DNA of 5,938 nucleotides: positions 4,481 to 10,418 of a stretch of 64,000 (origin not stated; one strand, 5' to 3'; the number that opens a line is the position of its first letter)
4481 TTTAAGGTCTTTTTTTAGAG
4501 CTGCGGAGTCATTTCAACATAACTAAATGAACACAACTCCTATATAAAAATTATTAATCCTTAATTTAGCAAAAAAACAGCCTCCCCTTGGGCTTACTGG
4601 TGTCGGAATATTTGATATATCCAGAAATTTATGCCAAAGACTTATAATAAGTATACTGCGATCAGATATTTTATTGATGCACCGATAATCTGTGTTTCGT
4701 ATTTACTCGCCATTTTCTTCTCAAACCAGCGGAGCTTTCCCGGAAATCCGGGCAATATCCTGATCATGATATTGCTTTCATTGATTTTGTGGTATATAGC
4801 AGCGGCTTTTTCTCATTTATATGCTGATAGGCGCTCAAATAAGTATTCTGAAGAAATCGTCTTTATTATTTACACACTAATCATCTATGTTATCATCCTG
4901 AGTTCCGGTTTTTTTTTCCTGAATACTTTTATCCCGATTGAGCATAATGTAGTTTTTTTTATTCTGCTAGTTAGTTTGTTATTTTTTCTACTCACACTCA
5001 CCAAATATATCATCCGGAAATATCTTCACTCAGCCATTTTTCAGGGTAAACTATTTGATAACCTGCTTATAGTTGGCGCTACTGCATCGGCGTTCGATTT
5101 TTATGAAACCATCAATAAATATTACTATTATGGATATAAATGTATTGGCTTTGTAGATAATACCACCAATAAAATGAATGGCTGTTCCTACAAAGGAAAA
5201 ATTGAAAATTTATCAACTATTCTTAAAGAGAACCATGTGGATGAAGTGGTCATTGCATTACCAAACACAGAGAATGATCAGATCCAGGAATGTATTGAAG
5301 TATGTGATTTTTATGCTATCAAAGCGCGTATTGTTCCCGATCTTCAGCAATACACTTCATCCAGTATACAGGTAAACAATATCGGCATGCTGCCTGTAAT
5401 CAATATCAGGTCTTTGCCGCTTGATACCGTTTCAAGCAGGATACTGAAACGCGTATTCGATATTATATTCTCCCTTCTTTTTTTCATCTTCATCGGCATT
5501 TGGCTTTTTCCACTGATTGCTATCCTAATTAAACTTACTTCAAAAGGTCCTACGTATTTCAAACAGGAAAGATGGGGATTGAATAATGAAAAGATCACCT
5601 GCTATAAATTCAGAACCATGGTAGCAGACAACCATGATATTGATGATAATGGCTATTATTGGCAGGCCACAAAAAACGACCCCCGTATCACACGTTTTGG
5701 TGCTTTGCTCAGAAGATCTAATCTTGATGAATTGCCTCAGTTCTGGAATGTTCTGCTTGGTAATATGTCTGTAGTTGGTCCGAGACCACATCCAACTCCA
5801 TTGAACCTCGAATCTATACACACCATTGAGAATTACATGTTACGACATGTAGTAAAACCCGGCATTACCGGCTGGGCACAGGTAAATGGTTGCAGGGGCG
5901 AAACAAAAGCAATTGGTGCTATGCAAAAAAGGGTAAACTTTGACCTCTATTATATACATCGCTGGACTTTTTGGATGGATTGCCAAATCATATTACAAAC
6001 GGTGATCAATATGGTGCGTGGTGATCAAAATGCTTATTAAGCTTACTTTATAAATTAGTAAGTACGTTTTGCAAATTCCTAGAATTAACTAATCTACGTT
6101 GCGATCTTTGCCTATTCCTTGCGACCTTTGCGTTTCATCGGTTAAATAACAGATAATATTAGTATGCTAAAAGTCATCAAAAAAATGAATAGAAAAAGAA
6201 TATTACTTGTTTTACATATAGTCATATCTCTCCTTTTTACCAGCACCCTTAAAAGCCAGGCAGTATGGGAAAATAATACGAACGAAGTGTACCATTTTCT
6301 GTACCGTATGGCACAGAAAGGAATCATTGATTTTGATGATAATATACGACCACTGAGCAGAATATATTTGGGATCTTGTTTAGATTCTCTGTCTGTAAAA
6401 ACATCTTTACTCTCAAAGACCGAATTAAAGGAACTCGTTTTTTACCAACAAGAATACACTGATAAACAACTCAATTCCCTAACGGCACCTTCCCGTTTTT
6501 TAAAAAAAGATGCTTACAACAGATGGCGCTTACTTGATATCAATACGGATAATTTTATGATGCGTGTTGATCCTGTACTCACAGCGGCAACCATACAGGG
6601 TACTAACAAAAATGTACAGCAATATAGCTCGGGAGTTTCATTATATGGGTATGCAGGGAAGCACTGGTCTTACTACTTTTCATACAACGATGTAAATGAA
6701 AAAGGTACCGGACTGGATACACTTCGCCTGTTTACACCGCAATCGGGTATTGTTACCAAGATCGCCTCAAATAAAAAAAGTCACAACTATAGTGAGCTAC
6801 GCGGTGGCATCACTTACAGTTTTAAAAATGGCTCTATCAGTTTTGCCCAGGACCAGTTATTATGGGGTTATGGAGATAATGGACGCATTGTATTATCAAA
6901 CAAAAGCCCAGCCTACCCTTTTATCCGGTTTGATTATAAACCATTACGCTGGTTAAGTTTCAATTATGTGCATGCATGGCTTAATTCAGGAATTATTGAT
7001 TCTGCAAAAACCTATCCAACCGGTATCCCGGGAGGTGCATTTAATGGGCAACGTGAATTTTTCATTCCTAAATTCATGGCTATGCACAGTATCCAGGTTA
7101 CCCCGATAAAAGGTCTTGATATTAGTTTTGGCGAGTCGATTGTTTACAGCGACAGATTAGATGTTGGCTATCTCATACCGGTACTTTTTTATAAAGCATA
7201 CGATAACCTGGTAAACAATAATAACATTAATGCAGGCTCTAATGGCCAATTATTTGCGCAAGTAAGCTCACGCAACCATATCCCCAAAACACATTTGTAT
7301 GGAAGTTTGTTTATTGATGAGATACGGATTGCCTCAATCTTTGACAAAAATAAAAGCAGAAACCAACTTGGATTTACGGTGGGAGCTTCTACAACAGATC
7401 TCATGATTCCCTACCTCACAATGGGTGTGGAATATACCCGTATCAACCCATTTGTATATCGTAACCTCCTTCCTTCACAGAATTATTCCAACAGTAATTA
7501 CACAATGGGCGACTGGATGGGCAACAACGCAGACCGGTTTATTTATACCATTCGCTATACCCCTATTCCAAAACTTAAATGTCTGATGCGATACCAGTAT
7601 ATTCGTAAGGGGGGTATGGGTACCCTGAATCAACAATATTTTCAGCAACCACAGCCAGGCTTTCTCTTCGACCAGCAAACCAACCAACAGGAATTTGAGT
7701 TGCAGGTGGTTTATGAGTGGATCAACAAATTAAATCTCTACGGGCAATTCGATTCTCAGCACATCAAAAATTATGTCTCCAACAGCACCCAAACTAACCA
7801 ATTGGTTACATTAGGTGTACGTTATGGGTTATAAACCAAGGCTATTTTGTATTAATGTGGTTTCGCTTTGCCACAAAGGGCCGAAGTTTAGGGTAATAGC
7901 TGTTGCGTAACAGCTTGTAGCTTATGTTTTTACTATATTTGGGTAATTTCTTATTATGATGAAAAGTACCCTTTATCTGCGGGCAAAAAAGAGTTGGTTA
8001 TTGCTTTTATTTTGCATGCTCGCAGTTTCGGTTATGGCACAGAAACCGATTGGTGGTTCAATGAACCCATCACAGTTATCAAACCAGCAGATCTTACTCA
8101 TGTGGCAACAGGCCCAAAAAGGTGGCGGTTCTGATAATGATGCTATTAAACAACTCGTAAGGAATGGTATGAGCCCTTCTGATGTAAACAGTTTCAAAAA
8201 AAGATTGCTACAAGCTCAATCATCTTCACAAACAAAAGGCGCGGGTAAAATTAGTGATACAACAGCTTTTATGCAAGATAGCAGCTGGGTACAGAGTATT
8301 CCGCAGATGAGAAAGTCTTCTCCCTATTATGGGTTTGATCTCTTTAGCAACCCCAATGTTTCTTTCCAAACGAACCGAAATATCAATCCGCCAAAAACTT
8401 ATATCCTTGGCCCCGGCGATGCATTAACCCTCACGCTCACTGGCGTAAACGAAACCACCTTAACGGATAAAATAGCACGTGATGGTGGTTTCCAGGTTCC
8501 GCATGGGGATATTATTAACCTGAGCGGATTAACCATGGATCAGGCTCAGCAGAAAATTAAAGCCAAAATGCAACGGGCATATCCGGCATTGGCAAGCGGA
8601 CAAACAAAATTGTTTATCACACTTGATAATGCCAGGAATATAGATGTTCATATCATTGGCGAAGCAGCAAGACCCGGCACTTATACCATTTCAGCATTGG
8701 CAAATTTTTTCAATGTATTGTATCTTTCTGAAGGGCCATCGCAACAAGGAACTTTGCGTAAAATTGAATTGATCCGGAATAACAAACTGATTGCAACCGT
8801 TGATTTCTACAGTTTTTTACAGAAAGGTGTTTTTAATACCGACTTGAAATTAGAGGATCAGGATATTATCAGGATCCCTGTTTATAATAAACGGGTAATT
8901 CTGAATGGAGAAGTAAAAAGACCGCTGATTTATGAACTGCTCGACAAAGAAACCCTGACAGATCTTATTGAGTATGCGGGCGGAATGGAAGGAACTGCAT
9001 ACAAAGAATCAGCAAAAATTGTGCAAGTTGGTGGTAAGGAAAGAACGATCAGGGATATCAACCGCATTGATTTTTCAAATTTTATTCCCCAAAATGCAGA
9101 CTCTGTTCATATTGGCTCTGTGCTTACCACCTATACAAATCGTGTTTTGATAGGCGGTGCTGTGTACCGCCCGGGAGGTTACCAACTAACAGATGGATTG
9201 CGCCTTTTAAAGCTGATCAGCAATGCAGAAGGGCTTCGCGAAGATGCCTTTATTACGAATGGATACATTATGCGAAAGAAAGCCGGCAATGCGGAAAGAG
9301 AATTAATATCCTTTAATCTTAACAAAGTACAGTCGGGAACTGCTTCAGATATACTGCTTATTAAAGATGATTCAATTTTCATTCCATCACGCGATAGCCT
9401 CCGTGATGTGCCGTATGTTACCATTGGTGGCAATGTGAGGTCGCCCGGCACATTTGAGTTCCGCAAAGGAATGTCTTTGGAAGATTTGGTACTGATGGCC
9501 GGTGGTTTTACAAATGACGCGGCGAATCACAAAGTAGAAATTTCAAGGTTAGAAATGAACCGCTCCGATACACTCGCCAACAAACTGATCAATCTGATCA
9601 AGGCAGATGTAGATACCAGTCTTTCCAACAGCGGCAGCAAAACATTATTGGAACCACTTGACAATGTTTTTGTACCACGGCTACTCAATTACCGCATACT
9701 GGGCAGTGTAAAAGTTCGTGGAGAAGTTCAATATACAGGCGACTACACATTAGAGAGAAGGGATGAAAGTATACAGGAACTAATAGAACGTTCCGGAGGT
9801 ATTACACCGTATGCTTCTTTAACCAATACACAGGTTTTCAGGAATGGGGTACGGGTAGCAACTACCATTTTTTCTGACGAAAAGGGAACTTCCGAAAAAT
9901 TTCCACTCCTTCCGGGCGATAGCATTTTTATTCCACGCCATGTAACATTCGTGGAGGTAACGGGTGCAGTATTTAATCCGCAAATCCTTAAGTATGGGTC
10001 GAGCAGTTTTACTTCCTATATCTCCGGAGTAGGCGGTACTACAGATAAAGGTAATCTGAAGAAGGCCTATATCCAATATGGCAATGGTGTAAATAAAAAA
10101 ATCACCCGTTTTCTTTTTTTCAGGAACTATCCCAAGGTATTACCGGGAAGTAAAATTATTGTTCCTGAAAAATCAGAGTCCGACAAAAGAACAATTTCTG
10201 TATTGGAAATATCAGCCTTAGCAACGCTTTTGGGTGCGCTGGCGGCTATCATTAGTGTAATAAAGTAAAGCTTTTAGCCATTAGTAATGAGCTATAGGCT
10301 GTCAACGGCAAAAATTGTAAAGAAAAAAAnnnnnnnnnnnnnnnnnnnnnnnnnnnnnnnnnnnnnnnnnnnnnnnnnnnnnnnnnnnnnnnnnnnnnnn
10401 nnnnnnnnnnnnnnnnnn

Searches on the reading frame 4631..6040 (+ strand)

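Call 24: search_protein_families(library=pfam, proteins=[window:4631-6040:+], max_evalue=0.001)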
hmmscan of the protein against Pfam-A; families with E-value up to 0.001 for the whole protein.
window:4631-6040:+ (469 aa): 2 families
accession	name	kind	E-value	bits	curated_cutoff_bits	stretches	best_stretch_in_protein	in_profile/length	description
PF02397.22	Bac_transf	-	5.1e-64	215.5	27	1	273-462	1-178/179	Bacterial sugar transferase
PF13727.12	CoA_binding_3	-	1.2e-13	51.9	25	1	63-236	5-175/175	CoA-binding domain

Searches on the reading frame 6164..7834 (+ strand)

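Call 24: search_protein_families(library=pfam, proteins=[window:6164-7834:+], max_evalue=0.001)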
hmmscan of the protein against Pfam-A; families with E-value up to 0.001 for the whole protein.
window:6164-7834:+ (556 aa): 1 family
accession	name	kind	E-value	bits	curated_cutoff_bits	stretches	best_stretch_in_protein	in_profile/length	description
PF14052.12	Caps_assemb_Wzi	-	4.2e-09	36.3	30.1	1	153-545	34-391/392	Capsule assembly protein Wzi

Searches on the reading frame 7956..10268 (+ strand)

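Call 24: search_protein_families(library=pfam, proteins=[window:7956-10268:+], max_evalue=0.001)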
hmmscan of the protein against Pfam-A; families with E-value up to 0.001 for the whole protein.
window:7956-10268:+ (770 aa): 3 families
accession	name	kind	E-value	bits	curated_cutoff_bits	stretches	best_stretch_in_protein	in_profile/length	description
PF10531.15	SLBB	-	2.3e-40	136.6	27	2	487-532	1-46/55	SLBB domain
PF22461.2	SLBB_2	-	1.3e-36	124.9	27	4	585-659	3-79/79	SLBB domain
PF02563.21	Poly_export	-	5.7e-10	39.7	28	1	145-209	3-66/77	Polysaccharide biosynthesis/export protein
